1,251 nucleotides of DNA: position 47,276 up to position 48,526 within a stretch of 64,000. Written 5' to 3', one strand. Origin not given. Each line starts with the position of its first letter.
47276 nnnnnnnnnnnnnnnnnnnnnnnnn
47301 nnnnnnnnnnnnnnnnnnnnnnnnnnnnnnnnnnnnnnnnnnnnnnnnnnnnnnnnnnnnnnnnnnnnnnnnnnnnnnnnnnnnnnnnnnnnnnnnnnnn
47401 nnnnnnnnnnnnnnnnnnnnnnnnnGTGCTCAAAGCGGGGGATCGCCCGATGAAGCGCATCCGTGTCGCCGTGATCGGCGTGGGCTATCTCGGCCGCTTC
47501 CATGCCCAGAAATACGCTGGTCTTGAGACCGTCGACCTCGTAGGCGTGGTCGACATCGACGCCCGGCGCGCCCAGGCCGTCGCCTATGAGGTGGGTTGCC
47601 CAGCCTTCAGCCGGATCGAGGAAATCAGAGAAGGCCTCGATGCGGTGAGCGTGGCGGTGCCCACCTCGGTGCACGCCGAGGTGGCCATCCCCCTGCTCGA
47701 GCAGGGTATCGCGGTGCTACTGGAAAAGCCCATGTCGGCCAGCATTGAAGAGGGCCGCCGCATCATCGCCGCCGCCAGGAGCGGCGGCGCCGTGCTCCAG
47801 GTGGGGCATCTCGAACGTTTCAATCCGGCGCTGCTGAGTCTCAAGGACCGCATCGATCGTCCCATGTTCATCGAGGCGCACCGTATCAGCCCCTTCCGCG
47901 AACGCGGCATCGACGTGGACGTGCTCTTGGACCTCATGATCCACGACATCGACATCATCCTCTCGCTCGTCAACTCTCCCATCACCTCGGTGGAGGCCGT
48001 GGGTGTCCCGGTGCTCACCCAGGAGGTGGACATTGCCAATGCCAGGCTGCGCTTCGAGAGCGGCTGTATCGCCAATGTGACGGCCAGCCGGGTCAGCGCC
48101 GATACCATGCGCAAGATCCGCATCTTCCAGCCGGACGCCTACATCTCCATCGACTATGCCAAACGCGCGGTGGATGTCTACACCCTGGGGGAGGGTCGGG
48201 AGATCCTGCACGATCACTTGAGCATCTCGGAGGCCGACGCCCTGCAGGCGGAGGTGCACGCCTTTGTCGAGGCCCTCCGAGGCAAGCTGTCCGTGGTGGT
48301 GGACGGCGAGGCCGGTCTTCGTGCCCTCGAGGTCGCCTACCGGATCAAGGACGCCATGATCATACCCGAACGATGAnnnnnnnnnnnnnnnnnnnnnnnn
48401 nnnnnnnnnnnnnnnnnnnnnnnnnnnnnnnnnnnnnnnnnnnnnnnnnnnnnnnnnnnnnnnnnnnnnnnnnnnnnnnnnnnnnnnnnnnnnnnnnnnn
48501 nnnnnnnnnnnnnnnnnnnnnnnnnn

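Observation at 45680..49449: Lipid A cluster lacks fabZ and carries a Gfo/Idh/MocA oxidoreductase between lpxA and lpxB (GnnA-like candidate)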

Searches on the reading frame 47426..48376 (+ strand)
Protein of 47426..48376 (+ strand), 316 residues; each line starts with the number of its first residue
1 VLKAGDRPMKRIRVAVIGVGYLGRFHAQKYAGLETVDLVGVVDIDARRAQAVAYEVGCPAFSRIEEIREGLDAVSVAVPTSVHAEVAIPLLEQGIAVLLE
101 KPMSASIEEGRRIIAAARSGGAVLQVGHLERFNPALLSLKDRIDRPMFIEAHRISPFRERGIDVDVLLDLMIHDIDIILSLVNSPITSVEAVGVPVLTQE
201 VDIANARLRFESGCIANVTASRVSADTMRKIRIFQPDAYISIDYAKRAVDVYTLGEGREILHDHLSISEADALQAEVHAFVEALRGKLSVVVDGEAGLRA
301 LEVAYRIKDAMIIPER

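Call 3: search_protein_families(library=pfam, proteins=[window:47426-48376:+])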
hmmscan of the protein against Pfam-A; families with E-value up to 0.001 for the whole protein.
window:47426-48376:+ (316 aa): 3 families
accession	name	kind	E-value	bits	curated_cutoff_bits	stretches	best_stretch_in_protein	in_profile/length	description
PF01408.29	GFO_IDH_MocA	-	5e-29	101.9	24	1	12-128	1-120/120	Oxidoreductase family, NAD-binding Rossmann fold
PF22725.1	GFO_IDH_MocA_C3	-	7.9e-11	42.5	27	1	165-233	44-116/124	GFO/IDH/MocA C-terminal domain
PF02894.22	GFO_IDH_MocA_C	-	3.5e-08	33.9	22.9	1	166-307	42-206/218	Oxidoreductase family, C-terminal alpha/beta domain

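Call 4: search_protein_families(library=ncbifam, proteins=[window:47426-48376:+])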
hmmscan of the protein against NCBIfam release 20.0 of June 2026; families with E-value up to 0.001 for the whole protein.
window:47426-48376:+ (316 aa): 11 families
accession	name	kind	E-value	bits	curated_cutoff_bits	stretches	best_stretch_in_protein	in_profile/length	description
NF040723.1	UDP-GlcNAcDh_Arch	equivalog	3.5e-64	217.2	450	1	12-305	1-295/302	UDP-N-acetylglucosamine 3-dehydrogenase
TIGR04380.1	myo_inos_iolG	equivalog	1.1e-31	110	355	1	12-310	2-322/330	inositol 2-dehydrogenase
NF052679.1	InsChiInosDhIolG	equivalog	3.2e-15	56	540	1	12-192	3-195/343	bifunctional inositol 2-dehydrogenase/D-chiro-inositol 1-dehydrogenase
NF041392.1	XylDh_Gfo6_Halo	equivalog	1.9e-13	49.9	350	1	10-146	15-158/350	D-xylose 1-dehydrogenase Gfo6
NF052479.1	LevoglcsnDh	equivalog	7.9e-11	41.2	650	1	9-144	1-147/386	levoglucosan dehydrogenase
NF008607.0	PRK11579.1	subfamily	1.9e-09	37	330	1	11-145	4-139/346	oxidoreductase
NF058561.1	BT_2158_fam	equivalog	3e-09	36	750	1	8-160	32-186/487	glycoside 3-dehydrogenase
TIGR01761.1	thiaz-red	subfamily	2.3e-07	30.7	188.8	1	17-219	9-203/350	thiazolinyl imide reductase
NF009825.0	PRK13302.1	equivalog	1.8e-05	24.3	253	1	9-123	4-119/271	aspartate dehydrogenase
NF007574.0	PRK10206.1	equivalog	7.1e-05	22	352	1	72-145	67-140/345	oxidoreductase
NF003995.0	PRK05472.2-4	subfamily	0.00086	18.9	126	0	10-99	82-174/213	redox-sensing transcriptional repressor Rex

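Call 7: search_solved_structures(query=window:47450-48373:+, max_evalue=0.00001, show_alignments=2)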
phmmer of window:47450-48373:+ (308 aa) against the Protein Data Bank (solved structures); distinct sequences matched with E-value up to 0.00001: 50.
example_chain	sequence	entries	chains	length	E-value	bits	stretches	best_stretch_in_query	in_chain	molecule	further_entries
7bvj_A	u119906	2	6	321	1.4e-63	218.3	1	3-302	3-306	Oxidoreductase, NAD-binding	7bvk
4hkt_A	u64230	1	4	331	2.9e-17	66.4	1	4-296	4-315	Inositol 2-dehydrogenase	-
8w9s_A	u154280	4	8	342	9.3e-17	64.7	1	2-128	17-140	NADH-dependent dihydrogenase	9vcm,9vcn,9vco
3c1a_A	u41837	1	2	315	3.7e-16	62.8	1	4-180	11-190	Putative oxidoreductase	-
3ezy_A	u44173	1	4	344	4.1e-16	62.6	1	4-302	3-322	Dehydrogenase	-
3euw_A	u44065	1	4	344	6e-15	58.8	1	4-296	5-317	Myo-inositol dehydrogenase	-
3ec7_A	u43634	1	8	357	3.1e-13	53.2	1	4-182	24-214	Putative Dehydrogenase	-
4mio_A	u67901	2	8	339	6.4e-13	52.1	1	4-187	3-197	Inositol 2-dehydrogenase/D-chiro-inositol 3-dehydrogenase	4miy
4mie_A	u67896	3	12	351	6.5e-13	52.1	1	4-187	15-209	Inositol 2-dehydrogenase/D-chiro-inositol 3-dehydrogenase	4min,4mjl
3e18_A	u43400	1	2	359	7.9e-13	51.9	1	2-212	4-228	oxidoreductase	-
3mz0_A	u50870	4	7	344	1.8e-12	50.7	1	4-184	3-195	Inositol 2-dehydrogenase/D-chiro-inositol 3-dehydrogenase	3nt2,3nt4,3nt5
9azo_A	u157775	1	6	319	6.8e-12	48.8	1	2-143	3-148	PmdC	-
4l9r_A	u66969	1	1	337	1.1e-11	48.1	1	4-184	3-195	Inositol 2-dehydrogenase/D-chiro-inositol 3-dehydrogenase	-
4l8v_A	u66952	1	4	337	1.1e-11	48.1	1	4-184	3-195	Inositol 2-dehydrogenase/D-chiro-inositol 3-dehydrogenase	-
6nor_A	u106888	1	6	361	1.7e-11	47.5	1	2-157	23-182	Putative NAD dependent dehydrogenase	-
3q2k_A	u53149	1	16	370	5.7e-10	42.5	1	2-142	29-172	oxidoreductase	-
3q2i_A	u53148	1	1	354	2.6e-08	37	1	2-140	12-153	dehydrogenase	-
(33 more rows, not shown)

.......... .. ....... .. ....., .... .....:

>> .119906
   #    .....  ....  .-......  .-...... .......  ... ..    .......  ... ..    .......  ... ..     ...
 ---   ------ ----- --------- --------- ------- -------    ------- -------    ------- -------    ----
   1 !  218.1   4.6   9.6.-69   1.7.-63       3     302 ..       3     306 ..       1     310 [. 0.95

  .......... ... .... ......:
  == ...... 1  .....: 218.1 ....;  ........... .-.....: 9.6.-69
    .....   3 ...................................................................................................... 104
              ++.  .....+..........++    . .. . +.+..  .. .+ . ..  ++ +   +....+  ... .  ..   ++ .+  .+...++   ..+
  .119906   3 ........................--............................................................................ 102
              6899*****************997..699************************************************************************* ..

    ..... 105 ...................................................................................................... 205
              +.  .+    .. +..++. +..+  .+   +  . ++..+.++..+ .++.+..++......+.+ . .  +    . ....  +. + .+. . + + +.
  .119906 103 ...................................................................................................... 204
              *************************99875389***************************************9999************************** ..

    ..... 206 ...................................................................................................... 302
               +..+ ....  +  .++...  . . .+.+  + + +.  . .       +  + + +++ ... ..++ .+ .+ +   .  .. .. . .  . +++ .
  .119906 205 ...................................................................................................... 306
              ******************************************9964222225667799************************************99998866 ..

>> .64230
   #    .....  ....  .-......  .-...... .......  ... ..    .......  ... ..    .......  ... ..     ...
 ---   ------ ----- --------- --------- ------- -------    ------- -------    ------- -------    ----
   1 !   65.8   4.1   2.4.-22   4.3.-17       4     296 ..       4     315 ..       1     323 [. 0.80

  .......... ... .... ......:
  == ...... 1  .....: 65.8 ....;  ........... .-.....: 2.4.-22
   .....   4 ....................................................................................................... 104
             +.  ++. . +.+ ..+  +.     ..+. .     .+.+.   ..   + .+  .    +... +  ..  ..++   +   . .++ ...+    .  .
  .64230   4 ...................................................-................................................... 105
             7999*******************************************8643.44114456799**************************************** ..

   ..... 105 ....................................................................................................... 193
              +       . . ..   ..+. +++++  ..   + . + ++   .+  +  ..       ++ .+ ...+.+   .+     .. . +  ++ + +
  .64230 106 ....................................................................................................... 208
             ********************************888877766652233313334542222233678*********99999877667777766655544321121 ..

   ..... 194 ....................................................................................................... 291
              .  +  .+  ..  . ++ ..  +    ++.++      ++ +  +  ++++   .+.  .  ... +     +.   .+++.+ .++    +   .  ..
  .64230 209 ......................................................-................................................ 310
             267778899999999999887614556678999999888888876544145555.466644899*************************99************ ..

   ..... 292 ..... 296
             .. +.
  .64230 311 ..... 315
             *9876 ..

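Call 8: find_homologous_proteins(query=window:47450-48373:+)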
Query window:47450-48373:+ (308 aa): 8000 proteins with E <= 0.001 among 8000 candidates; the best 120 are listed.
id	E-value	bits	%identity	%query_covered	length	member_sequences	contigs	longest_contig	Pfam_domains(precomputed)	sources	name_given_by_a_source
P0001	1.0e-188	644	100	100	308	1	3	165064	PF01408.29,PF22725.2,PF02894.23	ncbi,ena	-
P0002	4.3e-135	468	71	100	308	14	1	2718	PF02629.26,PF01408.29,PF22725.2,PF02894.23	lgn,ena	-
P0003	4.9e-134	464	72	100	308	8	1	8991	PF01408.29,PF22725.2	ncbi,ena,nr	ncbi:MAG TPA: Gfo/Idh/MocA family oxidoreductase [Deltaproteobacteria bacterium]|nr:Gfo/Idh/MocA fam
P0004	8.4e-134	464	71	100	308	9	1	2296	PF01408.29,PF22725.2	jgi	jgi:predicted dehydrogenase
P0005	1.9e-133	462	70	100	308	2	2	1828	PF01408.29,PF22725.2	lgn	-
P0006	5.5e-132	458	70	100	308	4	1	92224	PF02629.26,PF01408.29,PF22725.2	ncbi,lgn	-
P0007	6.5e-132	457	71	100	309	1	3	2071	PF01408.29,PF22725.2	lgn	-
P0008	9.1e-132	457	69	100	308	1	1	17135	PF01408.29,PF22725.2,PF02894.23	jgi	jgi:predicted dehydrogenase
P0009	1.2e-131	457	70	100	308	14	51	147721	PF01408.29,PF22725.2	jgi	jgi:predicted dehydrogenase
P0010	1.5e-131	456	69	100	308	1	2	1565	PF01408.29,PF22725.2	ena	-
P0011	1.8e-131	456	70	100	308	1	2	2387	PF01408.29,PF22725.2,PF02894.23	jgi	jgi:predicted dehydrogenase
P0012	2.6e-131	455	70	100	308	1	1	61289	PF01408.29,PF22725.2,PF02894.23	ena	-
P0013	4.6e-131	455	69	100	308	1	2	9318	PF01408.29,PF22725.2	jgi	jgi:predicted dehydrogenase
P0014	5.4e-131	454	69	100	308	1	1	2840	PF01408.29,PF22725.2,PF02894.23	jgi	-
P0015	1.1e-130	453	69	100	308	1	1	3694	PF01408.29,PF22725.2,PF02894.23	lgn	-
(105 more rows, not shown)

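Call 9: find_encoding_contigs(protein=P0001, flank=10000, max_places=3)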
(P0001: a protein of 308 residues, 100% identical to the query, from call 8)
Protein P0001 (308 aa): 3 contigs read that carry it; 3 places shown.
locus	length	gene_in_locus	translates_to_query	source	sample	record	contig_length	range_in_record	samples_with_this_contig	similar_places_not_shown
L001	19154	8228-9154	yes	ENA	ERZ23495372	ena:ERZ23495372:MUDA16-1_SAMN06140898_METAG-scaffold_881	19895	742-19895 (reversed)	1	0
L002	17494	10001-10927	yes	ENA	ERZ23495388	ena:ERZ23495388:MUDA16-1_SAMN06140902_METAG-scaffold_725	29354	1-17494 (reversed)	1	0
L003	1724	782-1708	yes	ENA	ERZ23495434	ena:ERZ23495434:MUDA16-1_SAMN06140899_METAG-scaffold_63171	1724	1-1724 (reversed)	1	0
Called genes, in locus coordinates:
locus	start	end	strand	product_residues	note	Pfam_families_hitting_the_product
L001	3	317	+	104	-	?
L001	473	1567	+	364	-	PF00152:tRNA-synt_2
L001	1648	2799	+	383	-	PF12704:MacB_PCD, PF02687:FtsX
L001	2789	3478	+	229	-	PF00005:ABC_tran, PF13304:AAA_21 (faint)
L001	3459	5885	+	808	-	PF07244:POTRA (weak), PF08478:POTRA_1 (faint), PF08479:POTRA_2 (faint), PF07244:POTRA, PF01103:Omp85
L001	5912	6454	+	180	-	PF03938:OmpH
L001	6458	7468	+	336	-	PF04613:LpxD, PF25247:LbH_GLGC (faint), PF25084:LbH_EIF2B, PF25087:GMPPB_C, PF00132:Hexapep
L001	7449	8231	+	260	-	PF25087:GMPPB_C (faint), PF00132:Hexapep (weak), PF13720:Acetyltransf_11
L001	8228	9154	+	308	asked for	PF01408:GFO_IDH_MocA, PF22725:GFO_IDH_MocA_C3, PF02894:GFO_IDH_MocA_C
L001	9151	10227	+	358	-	PF02684:LpxB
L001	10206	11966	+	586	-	PF00664:ABC_membrane, PF00005:ABC_tran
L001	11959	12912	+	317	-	PF02606:LpxK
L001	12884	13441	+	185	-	PF00702:Hydrolase (weak), PF08645:PNK3P (weak), PF13344:Hydrolase_6 (weak), PF13242:Hydrolase_like (weak)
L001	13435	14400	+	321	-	PF03279:Lip_A_acyltrans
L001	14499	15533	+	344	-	PF03279:Lip_A_acyltrans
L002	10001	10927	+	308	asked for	PF01408:GFO_IDH_MocA, PF22725:GFO_IDH_MocA_C3, PF02894:GFO_IDH_MocA_C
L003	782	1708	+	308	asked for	PF01408:GFO_IDH_MocA, PF22725:GFO_IDH_MocA_C3, PF02894:GFO_IDH_MocA_C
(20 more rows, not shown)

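Call 16: find_related_loci(query=window:47450-48373:+, collection=genome_contigs, flank=10000)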
Query window:47450-48373:+ (308 aa) in genome_contigs; peptide patterns used: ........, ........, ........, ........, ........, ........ (x = any residue, [..] = any of these).
600 stretches matched a pattern (row limit reached: there are more); 583 encode a relative of the query (tblastn E <= 1e-3); the best 80 are kept; 80 distinct loci.
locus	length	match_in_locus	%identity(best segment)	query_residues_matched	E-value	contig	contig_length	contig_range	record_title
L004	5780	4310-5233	64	1-308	2e-137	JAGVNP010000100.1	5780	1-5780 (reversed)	MAG: Deltaproteobacteria bacterium isolate DeMMO3_31 c_000000026328, whole genome shotgun sequence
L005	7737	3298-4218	69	1-307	3e-132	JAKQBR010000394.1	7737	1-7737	MAG: Deltaproteobacteria bacterium isolate USCA_metabat.134_sub k141_1355424, whole genome shotgun sequence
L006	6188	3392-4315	70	1-308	1e-127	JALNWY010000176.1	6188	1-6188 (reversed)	MAG: Deltaproteobacteria bacterium isolate SO_2016_LW2 bin 6 scaffold29145_LW138R_2016, whole genome shotgun sequence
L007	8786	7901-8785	64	1-295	2e-127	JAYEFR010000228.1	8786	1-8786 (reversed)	MAG: Thermodesulfobacteriota bacterium isolate MAG267 MAG267_228, whole genome shotgun sequence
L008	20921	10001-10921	67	1-307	9e-125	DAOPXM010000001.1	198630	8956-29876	MAG TPA_asm: Deltaproteobacteria bacterium isolate AMR_MDS_1340 NODE_25_length_198630_cov_23.857424, whole genome shotgu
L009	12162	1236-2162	52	1-303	6e-101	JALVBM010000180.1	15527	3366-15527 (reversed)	MAG: Chromatiales bacterium isolate 134-614_maxbin2_scaf2bin.046 134-614_scaffold_1627_c1, whole genome shotgun sequence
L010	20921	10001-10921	52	4-303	9e-100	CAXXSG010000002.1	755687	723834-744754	MAG: Desulfuromonadales bacterium isolate 6016047e-6e17-45bc-a6b3-1d06a646f10b genome assembly, contig: contig_2, whole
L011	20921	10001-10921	53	1-301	1e-98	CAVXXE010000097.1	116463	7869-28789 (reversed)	MAG: uncultured delta proteobacterium isolate MFD03804.bin.2.141 genome assembly, contig: contig_73184, whole genome sho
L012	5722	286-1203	54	2-300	1e-98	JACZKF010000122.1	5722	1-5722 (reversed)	MAG: Desulfuromonadales bacterium isolate MAG38 geobacteraceae_2_contig_350568, whole genome shotgun sequence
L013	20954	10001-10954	49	1-304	1e-98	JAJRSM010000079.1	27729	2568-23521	MAG: Deltaproteobacteria bacterium isolate Dive100_bin4.97 k141_716066, whole genome shotgun sequence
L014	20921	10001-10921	52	1-303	4e-98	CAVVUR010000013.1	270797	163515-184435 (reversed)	MAG: uncultured delta proteobacterium isolate MFD02979.bin.2.54 genome assembly, contig: contig_72836, whole genome shot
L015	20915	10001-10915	51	2-300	5e-98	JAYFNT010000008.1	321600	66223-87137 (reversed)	MAG: Geobacteraceae bacterium isolate 5C_26 c_5C_000000086607, whole genome shotgun sequence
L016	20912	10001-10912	51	1-299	2e-96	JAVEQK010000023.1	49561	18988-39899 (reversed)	MAG: Desulfobulbaceae bacterium isolate BF_dRep_26 NODE_1936_length_49561_cov_58.771756_Biofilm4, whole genome shotgun s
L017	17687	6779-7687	50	2-299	2e-96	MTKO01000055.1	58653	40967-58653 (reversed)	Candidatus Electrothrix aarhusensis isolate MCF Contig12, whole genome shotgun sequence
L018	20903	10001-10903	52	4-299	3e-96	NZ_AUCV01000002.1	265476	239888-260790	Desulfogranum japonicum DSM 18378 G493DRAFT_scaffold00002.2_C, whole genome shotgun sequence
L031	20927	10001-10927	48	1-303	5e-94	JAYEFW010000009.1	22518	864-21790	MAG: Thermodesulfobacteriota bacterium isolate MAG262 MAG262_9, whole genome shotgun sequence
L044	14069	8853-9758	50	1-296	5e-92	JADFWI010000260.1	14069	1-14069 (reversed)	MAG: Proteobacteria bacterium isolate C4.bin.21 k83_674337, whole genome shotgun sequence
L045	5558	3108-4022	50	1-299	4e-92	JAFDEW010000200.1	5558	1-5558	MAG: Deltaproteobacteria bacterium isolate Meg19_46_Bin_253 Meg19_46_Bin_253_scaffold_42843, whole genome shotgun sequen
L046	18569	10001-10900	51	4-301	3e-92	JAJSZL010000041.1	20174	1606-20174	MAG: Candidatus Desulfofervidaceae bacterium isolate PB11946FWG155 FWG155_Desulfofervidaceae_contig041_0020174bp, whole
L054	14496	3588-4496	50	1-299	5e-91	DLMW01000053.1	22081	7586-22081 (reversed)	MAG TPA_asm: bacterium UBP18_UBA7526 isolate UBA7526 UBA7526_contig_14019, whole genome shotgun sequence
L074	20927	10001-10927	48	1-303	3e-89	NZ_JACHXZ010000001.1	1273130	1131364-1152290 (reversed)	Simiduia aestuariiviva strain CECT 8571 Ga0372420_01, whole genome shotgun sequence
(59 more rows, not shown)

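Call 42: predict_structure(alignment_id=A1)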
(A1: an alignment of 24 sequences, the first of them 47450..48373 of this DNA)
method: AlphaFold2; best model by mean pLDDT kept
length: 308 residues; sequences in the alignment: 24
mean_pLDDT: 91.7   pTM: 0.88
mean pLDDT of the five models: 91.7, 89.8, 87.0, 86.8, 86.8
residues with pLDDT >= 90: 229; 70-90: 69; 50-70: 7; < 50: 3
segments of 3 or more residues with pLDDT < 50: 152-154
pLDDT, mean of each block of 10 residues (from residue 1): 93 93 96 96 97 94 95 94 98 93 98 96 86 90 87 60 92 95 90 91 98 85 95 92 92 90 86 93 94 96 85
secondary structure, 60 per line:
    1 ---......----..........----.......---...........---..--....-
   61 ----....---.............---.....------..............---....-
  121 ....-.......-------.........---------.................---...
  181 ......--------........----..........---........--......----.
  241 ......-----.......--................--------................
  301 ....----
elements in order: E4-9 H14-23 E28-34 H38-48 H56-59 E65-68 H72-84 E88-92 H99-112 E116-119 H121-124 H126-132 E140-148 H158-174 E178-186 E195-202 E207-216 E220-227 E230-235 E240-246 E252-258 H261-276 H286-302
